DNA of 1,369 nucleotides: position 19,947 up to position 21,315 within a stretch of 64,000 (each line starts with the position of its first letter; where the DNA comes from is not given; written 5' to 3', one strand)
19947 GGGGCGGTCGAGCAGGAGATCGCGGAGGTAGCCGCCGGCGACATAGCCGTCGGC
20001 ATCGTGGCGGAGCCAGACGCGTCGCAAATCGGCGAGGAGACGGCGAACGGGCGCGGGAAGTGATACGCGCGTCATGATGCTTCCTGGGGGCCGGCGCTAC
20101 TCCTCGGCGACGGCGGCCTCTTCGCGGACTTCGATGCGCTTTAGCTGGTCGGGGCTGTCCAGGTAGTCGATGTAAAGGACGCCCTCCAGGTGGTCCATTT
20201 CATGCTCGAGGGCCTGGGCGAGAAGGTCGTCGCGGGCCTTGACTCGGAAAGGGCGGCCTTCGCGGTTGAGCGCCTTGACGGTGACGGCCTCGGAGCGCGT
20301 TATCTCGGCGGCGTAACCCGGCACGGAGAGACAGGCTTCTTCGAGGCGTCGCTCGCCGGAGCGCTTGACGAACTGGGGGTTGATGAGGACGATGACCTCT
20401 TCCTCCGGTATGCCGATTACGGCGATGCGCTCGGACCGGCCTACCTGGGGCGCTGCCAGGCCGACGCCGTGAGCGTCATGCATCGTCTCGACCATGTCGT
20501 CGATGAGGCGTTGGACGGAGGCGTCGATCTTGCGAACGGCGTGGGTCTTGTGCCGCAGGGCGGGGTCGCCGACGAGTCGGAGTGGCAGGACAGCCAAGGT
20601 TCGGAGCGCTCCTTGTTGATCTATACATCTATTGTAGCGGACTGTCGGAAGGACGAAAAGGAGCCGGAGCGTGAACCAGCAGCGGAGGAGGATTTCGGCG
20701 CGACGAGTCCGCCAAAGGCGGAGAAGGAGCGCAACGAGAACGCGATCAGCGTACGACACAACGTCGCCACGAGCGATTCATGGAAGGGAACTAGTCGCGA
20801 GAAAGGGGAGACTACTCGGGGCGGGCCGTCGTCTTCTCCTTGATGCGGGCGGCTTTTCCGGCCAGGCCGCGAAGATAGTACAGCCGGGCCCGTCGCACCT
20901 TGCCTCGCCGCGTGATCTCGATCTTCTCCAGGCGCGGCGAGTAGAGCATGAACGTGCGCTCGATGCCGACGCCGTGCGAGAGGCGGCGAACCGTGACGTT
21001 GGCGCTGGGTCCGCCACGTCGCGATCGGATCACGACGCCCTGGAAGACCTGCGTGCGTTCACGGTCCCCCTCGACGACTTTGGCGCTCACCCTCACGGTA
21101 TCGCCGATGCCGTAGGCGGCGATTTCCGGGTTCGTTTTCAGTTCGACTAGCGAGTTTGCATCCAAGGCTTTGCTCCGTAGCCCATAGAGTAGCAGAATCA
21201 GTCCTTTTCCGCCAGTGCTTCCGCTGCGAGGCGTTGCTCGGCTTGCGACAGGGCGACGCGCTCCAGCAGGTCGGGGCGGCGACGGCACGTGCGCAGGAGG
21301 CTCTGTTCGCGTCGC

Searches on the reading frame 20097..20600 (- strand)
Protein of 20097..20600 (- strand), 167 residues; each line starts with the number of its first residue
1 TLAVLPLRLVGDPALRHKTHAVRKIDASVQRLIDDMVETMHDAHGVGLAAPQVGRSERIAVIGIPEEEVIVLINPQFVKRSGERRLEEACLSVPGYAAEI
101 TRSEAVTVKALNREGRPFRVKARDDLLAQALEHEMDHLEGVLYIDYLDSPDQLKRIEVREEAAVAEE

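Call 63: search_protein_families(library=pfam, proteins=[window:20097-20600:-])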
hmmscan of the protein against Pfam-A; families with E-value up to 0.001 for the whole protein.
window:20097-20600:- (167 aa): 1 family
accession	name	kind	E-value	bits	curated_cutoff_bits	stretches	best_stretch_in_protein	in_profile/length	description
PF01327.26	Pep_deformylase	-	4.9e-44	150.1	22.8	1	6-151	3-154/156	Polypeptide deformylase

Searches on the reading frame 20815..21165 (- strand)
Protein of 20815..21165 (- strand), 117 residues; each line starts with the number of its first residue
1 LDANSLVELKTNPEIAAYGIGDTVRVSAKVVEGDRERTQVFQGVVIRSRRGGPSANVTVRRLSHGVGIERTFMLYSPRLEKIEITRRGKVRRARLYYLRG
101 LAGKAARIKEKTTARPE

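Call 40: find_encoding_contigs(protein=window:20815-21165:-, flank=10000, max_places=10)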
Protein seq(117 aa) (117 aa): 6 contigs read that carry it; 5 places shown.
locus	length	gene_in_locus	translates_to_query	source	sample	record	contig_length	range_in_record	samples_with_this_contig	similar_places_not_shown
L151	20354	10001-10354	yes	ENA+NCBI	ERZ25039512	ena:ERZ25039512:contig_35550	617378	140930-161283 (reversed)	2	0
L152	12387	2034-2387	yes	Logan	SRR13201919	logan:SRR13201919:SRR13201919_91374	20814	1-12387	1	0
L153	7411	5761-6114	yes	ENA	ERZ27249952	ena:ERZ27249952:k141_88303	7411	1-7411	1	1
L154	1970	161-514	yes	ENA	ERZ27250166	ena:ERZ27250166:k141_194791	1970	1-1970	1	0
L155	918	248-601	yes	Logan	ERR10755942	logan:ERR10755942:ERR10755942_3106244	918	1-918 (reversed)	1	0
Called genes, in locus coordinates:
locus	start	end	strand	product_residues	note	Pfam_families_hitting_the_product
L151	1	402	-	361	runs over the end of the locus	PF03033:Glyco_transf_28, PF04101:Glyco_tran_28_C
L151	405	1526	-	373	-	PF01098:FTSW_RODA_SPOVE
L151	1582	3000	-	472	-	PF21799:MurD-like_N, PF08245:Mur_ligase_M, PF02875:Mur_ligase_C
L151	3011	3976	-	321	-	PF10555:MraY_sig1 (weak), PF00953:Glycos_transf_4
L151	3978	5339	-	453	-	PF01225:Mur_ligase, PF08245:Mur_ligase_M, PF02875:Mur_ligase_C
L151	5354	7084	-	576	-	PF03717:PBP_dimer, PF00905:Transpeptidase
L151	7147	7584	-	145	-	PF04977:DivIC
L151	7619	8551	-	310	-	PF01795:Methyltransf_5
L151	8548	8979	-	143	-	PF02381:MraZ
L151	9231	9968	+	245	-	PF01746:tRNA_m1G_MT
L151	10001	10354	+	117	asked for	PF01245:Ribosomal_L19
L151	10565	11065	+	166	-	PF01327:Pep_deformylase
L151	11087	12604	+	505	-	PF01743:PolyA_pol, PF12627:PolyA_pol_RNAbd, PF01966:HD, PF13735:tRNA_NucTran2_2 (weak)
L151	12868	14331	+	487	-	PF21760:SecD_1st, PF22599:SecDF_P1_head, PF02355:SecD_SecF_C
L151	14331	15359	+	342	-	PF02355:SecD_SecF_C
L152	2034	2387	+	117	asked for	PF01245:Ribosomal_L19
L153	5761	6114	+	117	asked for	PF01245:Ribosomal_L19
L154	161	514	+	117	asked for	PF01245:Ribosomal_L19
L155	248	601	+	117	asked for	PF01245:Ribosomal_L19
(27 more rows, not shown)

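Call 45: find_homologous_proteins(query=window:20815-21165:-, max_evalue=1e-30)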
Query seq(117 aa) (117 aa): 4459 proteins with E <= 1e-30 among 8000 candidates; the best 120 are listed.
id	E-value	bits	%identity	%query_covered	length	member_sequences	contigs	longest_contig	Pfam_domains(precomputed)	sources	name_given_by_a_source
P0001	4.4e-65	234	96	100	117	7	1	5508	PF01245.27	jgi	-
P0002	5.2e-64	231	94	100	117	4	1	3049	PF01245.27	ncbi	ncbi:MAG: 50S ribosomal protein L19 [Dehalococcoidia bacterium]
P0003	4.8e-63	228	93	100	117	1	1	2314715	PF01245.27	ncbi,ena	-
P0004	1.2e-61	223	90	100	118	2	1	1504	PF01245.27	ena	-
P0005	7.8e-59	214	86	100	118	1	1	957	PF01245.27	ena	-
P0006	1.0e-58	214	87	100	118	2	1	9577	PF01245.27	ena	-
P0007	1.1e-58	214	86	100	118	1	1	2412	PF01245.27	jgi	jgi:large subunit ribosomal protein L19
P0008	1.4e-58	213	85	100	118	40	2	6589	PF01245.27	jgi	-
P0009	1.6e-58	213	86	100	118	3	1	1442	PF01245.27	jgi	-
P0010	1.5e-57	210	85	100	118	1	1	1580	PF01245.27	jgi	jgi:large subunit ribosomal protein L19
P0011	2.8e-57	209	85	99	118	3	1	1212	PF01245.27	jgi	jgi:large subunit ribosomal protein L19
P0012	7.9e-57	208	84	99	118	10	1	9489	PF01245.27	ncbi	-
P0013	7.7e-56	204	84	99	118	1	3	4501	PF01245.27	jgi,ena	-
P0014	2.1e-55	203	83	100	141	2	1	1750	PF01245.27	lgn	-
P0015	1.9e-54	200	80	100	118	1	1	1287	PF01245.27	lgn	-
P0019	5.5e-53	195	78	100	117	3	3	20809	PF01245.27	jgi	-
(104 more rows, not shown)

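Call 46: find_encoding_contigs(protein=P0003, flank=10000, max_places=3)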
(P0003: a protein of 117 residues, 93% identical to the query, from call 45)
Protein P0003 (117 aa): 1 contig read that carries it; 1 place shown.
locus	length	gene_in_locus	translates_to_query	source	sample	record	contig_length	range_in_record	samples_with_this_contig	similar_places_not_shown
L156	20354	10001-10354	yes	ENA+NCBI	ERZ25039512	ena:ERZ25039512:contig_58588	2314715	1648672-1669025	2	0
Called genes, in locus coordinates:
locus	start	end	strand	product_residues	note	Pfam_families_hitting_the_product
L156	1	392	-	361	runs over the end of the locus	PF03033:Glyco_transf_28, PF04101:Glyco_tran_28_C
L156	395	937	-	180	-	PF01098:FTSW_RODA_SPOVE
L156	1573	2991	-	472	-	PF21799:MurD-like_N, PF08245:Mur_ligase_M, PF02875:Mur_ligase_C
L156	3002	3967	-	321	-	PF10555:MraY_sig1 (weak), PF00953:Glycos_transf_4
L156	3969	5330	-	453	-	PF01225:Mur_ligase (weak), PF08245:Mur_ligase_M, PF02875:Mur_ligase_C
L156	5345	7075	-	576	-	PF03717:PBP_dimer, PF00905:Transpeptidase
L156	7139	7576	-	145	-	-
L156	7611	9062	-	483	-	PF02381:MraZ (weak), PF01795:Methyltransf_5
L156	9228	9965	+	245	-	PF01746:tRNA_m1G_MT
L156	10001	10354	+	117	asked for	PF01245:Ribosomal_L19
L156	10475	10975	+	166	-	PF01327:Pep_deformylase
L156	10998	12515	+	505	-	PF01743:PolyA_pol, PF12627:PolyA_pol_RNAbd, PF01966:HD, PF13735:tRNA_NucTran2_2 (faint)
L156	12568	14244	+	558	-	PF03176:MMPL (faint), PF21760:SecD_1st, PF22599:SecDF_P1_head, PF02355:SecD_SecF_C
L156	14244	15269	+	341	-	PF02355:SecD_SecF_C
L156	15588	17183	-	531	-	PF13231:PMT_2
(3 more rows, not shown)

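Call 47: find_encoding_contigs(protein=P0006, flank=10000, max_places=3)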
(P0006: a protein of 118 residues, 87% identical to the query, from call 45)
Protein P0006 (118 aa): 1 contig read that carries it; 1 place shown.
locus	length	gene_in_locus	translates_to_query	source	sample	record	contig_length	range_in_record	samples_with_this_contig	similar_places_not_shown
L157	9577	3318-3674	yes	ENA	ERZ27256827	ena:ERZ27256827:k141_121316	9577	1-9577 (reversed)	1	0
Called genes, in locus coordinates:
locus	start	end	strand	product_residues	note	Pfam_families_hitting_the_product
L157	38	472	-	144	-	-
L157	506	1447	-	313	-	PF01795:Methyltransf_5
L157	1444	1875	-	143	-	PF02381:MraZ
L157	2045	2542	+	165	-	PF00994:MoCF_biosynth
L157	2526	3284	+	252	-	PF01746:tRNA_m1G_MT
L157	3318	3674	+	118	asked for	PF01245:Ribosomal_L19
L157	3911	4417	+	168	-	PF01327:Pep_deformylase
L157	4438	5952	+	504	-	PF01743:PolyA_pol, PF12627:PolyA_pol_RNAbd, PF01966:HD, PF13735:tRNA_NucTran2_2 (faint)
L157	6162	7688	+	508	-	PF21760:SecD_1st, PF22599:SecDF_P1_head, PF02355:SecD_SecF_C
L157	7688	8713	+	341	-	PF02355:SecD_SecF_C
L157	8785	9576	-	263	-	?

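Call 48: find_encoding_contigs(protein=P0012, flank=10000, max_places=3)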
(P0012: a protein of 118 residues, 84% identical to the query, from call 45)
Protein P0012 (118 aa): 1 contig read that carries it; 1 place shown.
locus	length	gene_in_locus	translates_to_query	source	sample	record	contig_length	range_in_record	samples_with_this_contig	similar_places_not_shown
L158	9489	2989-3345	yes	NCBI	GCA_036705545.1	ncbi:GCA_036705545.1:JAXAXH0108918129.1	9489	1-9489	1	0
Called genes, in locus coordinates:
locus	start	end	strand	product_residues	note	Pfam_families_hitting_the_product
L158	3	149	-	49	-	?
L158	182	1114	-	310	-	PF01795:Methyltransf_5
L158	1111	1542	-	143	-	PF02381:MraZ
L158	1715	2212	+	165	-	PF00994:MoCF_biosynth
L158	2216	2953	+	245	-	PF01746:tRNA_m1G_MT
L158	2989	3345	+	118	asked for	PF01245:Ribosomal_L19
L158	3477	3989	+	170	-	PF01327:Pep_deformylase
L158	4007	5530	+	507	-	PF01743:PolyA_pol (weak), PF12627:PolyA_pol_RNAbd, PF01966:HD, PF13735:tRNA_NucTran2_2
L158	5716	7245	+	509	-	PF21760:SecD_1st, PF22599:SecDF_P1_head, PF02355:SecD_SecF_C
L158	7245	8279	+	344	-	PF02355:SecD_SecF_C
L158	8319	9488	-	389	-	?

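Call 49: find_encoding_contigs(protein=P0019, flank=10000, max_places=3)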
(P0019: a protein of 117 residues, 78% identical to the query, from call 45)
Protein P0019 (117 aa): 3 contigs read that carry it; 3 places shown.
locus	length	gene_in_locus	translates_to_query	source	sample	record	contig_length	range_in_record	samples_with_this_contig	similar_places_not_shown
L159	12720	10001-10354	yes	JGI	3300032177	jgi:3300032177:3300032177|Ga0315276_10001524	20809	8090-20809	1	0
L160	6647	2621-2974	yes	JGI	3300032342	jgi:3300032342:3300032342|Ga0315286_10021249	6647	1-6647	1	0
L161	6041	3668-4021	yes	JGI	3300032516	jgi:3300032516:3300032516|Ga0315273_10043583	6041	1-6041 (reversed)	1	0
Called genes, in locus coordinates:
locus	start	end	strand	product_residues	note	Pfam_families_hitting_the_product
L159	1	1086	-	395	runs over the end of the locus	PF01098:FTSW_RODA_SPOVE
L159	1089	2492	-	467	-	PF21799:MurD-like_N, PF08245:Mur_ligase_M, PF02875:Mur_ligase_C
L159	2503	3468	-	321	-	PF10555:MraY_sig1 (weak), PF00953:Glycos_transf_4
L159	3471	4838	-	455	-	PF01225:Mur_ligase, PF08245:Mur_ligase_M, PF02875:Mur_ligase_C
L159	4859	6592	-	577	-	PF03717:PBP_dimer, PF00905:Transpeptidase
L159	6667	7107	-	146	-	PF04977:DivIC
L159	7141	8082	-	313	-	PF01795:Methyltransf_5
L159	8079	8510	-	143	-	PF02381:MraZ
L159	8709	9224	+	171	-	PF00994:MoCF_biosynth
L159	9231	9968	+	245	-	PF01746:tRNA_m1G_MT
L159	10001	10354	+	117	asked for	PF01245:Ribosomal_L19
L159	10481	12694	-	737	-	-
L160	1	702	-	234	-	?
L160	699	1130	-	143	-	PF02381:MraZ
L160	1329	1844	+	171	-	PF00994:MoCF_biosynth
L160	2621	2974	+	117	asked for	PF01245:Ribosomal_L19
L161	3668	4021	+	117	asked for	PF01245:Ribosomal_L19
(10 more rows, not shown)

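Call 64: find_encoding_contigs(protein=P0001, flank=6000, max_places=3)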
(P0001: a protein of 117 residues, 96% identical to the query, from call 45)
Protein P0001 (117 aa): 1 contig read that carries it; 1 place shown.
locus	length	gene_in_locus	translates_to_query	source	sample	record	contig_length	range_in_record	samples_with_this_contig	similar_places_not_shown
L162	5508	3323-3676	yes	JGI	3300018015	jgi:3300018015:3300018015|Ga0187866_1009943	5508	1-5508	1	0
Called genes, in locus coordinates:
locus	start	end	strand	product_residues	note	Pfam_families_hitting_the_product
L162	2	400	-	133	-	?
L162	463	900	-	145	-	PF04977:DivIC (weak)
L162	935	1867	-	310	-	PF01795:Methyltransf_5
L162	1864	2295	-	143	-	PF02381:MraZ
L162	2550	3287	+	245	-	PF01746:tRNA_m1G_MT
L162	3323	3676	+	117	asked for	PF01245:Ribosomal_L19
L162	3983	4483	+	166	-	PF01327:Pep_deformylase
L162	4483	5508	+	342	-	?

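Call 65: find_encoding_contigs(protein=P0002, flank=6000, max_places=3)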
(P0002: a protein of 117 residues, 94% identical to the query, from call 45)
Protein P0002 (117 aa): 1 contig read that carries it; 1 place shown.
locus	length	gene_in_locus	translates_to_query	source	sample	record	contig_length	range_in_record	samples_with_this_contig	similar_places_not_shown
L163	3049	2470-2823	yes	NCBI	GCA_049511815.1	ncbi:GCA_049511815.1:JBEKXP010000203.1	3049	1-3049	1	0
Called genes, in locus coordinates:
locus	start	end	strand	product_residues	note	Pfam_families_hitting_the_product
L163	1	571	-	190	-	PF01795:Methyltransf_5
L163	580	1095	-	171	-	PF02381:MraZ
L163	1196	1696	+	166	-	PF00994:MoCF_biosynth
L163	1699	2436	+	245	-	PF01746:tRNA_m1G_MT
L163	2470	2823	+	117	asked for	PF01245:Ribosomal_L19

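Call 66: find_encoding_contigs(protein=P0004, flank=6000, max_places=3)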
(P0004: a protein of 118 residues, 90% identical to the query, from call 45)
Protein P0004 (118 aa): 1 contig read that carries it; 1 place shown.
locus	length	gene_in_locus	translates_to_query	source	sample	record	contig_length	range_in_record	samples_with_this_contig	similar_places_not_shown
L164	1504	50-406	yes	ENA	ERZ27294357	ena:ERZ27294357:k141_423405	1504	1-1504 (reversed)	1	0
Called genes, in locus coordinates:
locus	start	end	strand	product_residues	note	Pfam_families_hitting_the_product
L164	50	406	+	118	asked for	PF01245:Ribosomal_L19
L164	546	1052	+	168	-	PF01327:Pep_deformylase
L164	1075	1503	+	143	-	?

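Call 67: find_encoding_contigs(protein=P0008, flank=6000, max_places=3)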
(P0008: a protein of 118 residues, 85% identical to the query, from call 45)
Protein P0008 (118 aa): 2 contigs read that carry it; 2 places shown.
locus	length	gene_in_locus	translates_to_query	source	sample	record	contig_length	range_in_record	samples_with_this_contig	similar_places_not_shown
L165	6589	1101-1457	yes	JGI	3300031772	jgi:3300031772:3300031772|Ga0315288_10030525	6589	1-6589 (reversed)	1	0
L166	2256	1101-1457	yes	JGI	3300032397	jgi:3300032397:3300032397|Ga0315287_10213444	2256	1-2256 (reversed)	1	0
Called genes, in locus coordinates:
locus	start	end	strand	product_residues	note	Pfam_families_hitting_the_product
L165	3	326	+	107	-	?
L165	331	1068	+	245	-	PF01746:tRNA_m1G_MT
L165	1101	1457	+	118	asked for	PF01245:Ribosomal_L19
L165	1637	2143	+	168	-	PF01327:Pep_deformylase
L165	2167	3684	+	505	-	PF01743:PolyA_pol, PF12627:PolyA_pol_RNAbd, PF01966:HD, PF13735:tRNA_NucTran2_2 (weak)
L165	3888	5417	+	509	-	PF21760:SecD_1st, PF22599:SecDF_P1_head, PF02355:SecD_SecF_C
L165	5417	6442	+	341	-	PF02355:SecD_SecF_C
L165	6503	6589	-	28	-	?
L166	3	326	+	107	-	?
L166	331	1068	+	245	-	PF01746:tRNA_m1G_MT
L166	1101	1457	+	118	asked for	PF01245:Ribosomal_L19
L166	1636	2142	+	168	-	PF01327:Pep_deformylase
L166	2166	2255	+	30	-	?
